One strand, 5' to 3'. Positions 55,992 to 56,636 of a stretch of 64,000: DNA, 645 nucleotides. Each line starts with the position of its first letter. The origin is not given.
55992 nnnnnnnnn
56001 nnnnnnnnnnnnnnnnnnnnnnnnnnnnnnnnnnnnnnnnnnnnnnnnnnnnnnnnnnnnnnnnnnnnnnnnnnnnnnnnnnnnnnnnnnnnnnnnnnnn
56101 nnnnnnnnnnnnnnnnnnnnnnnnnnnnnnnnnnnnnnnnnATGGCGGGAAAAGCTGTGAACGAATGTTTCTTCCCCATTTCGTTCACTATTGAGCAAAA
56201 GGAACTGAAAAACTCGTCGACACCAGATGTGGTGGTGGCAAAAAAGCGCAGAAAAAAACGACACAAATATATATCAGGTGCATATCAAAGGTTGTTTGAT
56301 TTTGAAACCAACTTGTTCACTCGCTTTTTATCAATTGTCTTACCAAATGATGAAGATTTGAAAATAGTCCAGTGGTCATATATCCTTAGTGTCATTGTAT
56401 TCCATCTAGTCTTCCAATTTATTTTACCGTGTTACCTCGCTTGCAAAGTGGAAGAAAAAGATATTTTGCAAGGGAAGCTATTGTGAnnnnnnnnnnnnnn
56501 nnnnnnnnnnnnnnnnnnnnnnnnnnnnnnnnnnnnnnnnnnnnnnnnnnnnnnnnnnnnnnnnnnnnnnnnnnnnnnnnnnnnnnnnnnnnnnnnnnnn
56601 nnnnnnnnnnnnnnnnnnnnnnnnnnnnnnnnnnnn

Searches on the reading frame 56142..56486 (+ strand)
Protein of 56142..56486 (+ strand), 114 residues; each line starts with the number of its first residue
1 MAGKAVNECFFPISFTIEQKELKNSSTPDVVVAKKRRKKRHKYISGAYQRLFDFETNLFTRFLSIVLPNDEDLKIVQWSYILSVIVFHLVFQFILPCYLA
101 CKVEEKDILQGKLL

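Call 3: search_protein_families(library=pfam, proteins=[window:56142-56486:+], max_evalue=0.01)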
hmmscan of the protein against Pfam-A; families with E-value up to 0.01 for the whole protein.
window:56142-56486:+ (114 aa): 0 families
